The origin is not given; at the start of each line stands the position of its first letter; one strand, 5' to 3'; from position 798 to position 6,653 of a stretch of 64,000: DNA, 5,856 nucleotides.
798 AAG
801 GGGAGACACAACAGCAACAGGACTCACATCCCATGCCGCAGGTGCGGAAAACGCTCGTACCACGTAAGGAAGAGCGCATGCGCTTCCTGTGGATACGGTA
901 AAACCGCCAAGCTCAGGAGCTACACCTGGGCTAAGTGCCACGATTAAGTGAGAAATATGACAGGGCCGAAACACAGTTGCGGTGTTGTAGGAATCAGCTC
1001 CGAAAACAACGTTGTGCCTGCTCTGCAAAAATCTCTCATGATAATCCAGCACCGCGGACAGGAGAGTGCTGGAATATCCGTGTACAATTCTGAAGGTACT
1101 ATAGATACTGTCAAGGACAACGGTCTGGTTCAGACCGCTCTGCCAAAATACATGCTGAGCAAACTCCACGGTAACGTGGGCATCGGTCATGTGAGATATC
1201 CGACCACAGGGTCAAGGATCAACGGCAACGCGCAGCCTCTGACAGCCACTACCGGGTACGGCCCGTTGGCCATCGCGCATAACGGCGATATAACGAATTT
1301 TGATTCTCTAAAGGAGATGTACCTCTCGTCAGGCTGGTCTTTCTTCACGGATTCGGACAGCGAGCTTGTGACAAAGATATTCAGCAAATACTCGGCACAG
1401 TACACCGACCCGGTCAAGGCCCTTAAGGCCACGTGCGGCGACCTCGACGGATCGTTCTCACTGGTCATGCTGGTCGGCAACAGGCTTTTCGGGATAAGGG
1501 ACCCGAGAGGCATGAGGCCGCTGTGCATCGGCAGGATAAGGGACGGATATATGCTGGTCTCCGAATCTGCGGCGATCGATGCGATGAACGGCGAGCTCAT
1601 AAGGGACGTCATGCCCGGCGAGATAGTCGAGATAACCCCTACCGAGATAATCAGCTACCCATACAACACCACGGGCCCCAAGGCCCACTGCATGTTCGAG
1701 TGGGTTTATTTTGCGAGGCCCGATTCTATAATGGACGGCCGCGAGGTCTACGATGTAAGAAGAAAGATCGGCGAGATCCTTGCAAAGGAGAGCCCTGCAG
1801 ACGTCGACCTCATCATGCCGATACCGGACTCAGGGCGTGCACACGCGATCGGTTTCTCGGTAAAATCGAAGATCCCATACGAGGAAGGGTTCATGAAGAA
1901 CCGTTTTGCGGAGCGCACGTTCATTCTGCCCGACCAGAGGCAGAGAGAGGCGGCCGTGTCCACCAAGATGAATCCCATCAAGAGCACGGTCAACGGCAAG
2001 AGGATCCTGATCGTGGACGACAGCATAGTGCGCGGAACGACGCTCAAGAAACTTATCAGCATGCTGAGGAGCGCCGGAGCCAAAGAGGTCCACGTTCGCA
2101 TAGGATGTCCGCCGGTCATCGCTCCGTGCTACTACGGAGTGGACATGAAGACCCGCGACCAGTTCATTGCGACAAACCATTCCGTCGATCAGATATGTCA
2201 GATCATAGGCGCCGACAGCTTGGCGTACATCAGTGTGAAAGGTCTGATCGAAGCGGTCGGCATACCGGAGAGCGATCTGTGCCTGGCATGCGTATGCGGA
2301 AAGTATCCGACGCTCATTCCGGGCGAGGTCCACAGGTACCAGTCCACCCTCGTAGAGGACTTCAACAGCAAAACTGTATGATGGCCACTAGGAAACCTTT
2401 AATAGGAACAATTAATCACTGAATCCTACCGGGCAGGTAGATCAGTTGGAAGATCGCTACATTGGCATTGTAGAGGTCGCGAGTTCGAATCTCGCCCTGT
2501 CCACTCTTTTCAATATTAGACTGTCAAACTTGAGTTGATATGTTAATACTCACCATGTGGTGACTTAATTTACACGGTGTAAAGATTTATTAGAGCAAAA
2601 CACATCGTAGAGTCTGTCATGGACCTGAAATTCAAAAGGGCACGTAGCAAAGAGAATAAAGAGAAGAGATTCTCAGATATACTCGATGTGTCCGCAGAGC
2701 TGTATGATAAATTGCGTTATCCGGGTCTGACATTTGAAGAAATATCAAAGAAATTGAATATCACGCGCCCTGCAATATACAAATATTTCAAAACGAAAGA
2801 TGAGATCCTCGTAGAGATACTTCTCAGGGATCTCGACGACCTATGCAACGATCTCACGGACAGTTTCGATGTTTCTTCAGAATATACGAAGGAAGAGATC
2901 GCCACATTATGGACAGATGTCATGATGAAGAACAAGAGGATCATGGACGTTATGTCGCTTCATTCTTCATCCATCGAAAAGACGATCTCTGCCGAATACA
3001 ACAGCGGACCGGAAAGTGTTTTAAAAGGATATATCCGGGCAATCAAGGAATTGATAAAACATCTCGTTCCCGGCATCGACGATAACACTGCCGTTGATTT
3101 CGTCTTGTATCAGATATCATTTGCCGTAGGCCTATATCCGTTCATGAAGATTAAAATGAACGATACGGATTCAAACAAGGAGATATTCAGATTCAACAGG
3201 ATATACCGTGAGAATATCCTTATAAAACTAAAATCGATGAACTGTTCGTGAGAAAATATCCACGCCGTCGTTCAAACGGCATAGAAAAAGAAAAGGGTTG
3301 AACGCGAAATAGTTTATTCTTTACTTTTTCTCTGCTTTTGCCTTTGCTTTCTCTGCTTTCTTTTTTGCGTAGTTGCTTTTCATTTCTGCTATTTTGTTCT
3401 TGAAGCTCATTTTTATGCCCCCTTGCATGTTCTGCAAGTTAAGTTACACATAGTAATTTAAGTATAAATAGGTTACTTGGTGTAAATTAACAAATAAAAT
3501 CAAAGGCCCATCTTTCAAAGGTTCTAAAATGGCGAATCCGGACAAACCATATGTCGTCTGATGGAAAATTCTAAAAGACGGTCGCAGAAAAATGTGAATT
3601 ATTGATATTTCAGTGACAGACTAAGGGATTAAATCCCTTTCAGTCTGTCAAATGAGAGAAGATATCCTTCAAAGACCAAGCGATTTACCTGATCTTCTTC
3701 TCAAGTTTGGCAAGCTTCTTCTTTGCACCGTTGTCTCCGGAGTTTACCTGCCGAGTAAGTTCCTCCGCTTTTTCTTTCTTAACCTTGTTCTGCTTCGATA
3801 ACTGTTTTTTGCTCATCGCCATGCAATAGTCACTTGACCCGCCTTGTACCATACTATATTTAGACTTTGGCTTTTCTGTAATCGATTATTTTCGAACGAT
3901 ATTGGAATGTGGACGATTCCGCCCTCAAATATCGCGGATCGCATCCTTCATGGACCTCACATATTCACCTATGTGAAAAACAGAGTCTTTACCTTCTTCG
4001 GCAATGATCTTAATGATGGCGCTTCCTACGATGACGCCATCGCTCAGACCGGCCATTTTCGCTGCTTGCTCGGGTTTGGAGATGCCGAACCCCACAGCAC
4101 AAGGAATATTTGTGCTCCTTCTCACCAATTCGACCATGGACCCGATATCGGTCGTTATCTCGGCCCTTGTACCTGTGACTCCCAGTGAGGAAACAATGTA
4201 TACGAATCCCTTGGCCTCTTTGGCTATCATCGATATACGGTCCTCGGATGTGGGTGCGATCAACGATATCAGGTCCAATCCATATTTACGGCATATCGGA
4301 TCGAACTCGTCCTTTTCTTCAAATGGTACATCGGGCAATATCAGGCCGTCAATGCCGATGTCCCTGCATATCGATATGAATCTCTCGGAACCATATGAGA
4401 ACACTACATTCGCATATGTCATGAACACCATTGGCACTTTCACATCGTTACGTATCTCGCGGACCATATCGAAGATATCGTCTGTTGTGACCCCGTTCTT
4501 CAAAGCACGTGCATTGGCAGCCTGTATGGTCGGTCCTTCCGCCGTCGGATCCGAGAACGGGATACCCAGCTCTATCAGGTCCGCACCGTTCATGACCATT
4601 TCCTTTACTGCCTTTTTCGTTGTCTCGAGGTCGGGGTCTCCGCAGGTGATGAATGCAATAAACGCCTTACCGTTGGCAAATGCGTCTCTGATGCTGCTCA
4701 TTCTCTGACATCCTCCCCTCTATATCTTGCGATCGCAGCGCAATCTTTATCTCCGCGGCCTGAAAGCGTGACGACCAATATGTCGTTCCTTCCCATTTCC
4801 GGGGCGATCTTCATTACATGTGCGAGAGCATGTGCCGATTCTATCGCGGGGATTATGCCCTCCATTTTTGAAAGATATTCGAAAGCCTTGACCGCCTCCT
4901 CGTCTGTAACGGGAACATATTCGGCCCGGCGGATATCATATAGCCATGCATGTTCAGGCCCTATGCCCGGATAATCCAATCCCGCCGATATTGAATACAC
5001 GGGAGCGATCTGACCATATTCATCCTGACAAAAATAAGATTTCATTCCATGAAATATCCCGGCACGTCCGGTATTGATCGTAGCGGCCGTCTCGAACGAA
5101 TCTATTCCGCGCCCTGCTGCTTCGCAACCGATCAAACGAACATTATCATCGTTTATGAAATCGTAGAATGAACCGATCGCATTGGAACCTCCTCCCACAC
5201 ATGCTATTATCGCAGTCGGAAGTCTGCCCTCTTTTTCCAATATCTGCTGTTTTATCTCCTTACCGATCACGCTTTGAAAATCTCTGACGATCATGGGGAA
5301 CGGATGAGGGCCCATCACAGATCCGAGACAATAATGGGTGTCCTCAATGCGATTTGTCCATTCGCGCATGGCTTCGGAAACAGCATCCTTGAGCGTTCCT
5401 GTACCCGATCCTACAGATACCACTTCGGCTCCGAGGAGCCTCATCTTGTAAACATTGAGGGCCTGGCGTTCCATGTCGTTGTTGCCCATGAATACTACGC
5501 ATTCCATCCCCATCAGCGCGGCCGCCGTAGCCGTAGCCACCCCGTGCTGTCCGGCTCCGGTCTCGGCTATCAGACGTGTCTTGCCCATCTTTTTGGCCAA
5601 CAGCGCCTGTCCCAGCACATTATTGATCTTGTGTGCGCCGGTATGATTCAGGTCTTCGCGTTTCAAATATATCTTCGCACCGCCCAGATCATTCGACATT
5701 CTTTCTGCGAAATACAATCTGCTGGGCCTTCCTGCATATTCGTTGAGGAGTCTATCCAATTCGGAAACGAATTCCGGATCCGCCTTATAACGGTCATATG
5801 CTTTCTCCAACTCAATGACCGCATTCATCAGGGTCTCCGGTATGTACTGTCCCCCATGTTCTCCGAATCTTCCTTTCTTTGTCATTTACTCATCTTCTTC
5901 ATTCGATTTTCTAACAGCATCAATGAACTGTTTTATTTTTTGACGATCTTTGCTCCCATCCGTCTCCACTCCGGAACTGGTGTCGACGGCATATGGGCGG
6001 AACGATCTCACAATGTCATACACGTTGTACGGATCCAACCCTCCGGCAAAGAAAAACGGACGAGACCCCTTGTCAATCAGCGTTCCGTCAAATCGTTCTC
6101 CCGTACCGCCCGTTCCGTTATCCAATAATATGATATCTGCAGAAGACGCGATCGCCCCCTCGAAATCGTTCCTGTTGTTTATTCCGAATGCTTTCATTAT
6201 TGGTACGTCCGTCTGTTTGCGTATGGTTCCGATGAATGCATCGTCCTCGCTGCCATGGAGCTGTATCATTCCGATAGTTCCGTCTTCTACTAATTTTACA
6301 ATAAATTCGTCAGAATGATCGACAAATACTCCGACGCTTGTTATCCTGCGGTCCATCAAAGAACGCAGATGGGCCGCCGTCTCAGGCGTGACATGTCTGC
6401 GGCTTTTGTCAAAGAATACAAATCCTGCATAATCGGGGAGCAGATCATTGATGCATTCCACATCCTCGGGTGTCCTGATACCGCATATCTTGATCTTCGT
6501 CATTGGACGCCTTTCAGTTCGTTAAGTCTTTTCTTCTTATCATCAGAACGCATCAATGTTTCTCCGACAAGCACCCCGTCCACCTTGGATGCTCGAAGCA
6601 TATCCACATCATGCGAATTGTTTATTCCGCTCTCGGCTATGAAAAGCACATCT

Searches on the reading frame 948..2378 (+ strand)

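Call 19: search_protein_families(library=pfam, proteins=[window:948-2378:+])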
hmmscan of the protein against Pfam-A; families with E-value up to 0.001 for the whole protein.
window:948-2378:+ (477 aa): 4 families
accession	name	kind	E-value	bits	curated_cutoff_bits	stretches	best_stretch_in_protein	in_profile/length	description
PF13537.11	GATase_7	-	8.9e-16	58.5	25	1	91-211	9-122/123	Glutamine amidotransferase domain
PF13522.11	GATase_6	-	1.4e-15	57.9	27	1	74-203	9-126/130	Glutamine amidotransferase domain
PF00156.33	Pribosyltran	-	1.3e-07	31.6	26.3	1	333-383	70-120/158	Phosphoribosyl transferase domain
PF13230.11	GATase_4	-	7.5e-05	22.2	23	1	39-184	34-186/272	Glutamine amidotransferases class-II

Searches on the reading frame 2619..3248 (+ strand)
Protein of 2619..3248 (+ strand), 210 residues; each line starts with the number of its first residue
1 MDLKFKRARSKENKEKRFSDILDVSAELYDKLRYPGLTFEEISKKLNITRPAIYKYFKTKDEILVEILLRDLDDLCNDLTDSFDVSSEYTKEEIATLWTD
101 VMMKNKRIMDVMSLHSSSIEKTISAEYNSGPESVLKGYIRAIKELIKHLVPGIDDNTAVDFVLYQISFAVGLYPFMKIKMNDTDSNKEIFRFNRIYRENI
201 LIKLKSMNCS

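Call 19: search_protein_families(library=pfam, proteins=[window:2619-3248:+])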
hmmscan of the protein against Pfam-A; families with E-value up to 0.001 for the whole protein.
window:2619-3248:+ (210 aa): 3 families
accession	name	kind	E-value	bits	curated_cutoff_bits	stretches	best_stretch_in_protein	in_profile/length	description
PF00440.29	TetR_N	-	3.6e-09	36.7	24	1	21-67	1-47/47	Bacterial regulatory proteins, tetR family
PF17929.6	TetR_C_34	-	4.1e-07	30.6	26.3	1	94-178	2-86/120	Tetracyclin repressor-like, C-terminal domain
PF08279.18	HTH_11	-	0.0007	19.9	25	0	33-59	13-38/55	HTH domain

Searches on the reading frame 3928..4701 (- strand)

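Call 19: search_protein_families(library=pfam, proteins=[window:3928-4701:-])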
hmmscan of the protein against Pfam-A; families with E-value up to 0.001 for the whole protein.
window:3928-4701:- (258 aa): 2 families
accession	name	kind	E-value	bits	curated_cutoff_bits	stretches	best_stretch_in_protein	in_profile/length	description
PF00290.26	Trp_syntA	-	1.1e-90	303.6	27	1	10-254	8-257/259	Tryptophan synthase alpha chain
PF01884.23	PcrB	-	7.9e-06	25.9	23.9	1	184-230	166-212/226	PcrB family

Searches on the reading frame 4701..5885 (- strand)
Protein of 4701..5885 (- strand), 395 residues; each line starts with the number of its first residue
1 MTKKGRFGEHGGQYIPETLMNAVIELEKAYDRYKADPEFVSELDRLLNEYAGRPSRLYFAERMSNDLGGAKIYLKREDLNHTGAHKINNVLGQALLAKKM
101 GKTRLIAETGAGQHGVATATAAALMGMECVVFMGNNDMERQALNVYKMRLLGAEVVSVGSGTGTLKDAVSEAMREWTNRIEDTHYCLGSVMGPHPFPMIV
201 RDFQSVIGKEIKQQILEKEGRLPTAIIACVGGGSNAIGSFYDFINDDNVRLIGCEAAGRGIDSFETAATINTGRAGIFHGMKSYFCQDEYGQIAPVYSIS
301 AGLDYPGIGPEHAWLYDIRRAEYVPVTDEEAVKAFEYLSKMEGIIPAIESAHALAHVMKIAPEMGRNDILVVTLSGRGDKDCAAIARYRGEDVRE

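Call 19: search_protein_families(library=pfam, proteins=[window:4701-5885:-])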
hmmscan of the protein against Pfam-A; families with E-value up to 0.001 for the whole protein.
window:4701-5885:- (395 aa): 1 family
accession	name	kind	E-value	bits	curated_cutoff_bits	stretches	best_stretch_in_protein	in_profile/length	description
PF00291.31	PALP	-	7.9e-43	147.3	35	1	51-376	4-295/295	Pyridoxal-phosphate dependent enzyme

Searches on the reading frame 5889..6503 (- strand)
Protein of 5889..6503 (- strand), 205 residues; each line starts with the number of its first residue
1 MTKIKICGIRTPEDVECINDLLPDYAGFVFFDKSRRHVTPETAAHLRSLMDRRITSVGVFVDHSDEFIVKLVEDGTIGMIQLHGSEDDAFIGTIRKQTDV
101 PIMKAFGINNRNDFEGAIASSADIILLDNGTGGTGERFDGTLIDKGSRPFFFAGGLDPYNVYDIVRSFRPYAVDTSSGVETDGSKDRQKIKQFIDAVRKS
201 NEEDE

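Call 19: search_protein_families(library=pfam, proteins=[window:5889-6503:-])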
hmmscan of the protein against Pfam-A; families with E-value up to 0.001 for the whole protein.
window:5889-6503:- (205 aa): 2 families
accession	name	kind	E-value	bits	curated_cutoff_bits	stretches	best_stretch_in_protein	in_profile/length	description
PF00697.28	PRAI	-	3.5e-45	154.5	22.7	1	4-195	1-192/193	N-(5'phosphoribosyl)anthranilate (PRA) isomerase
PF00290.26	Trp_syntA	-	0.00016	21.2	27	1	60-125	159-224/259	Tryptophan synthase alpha chain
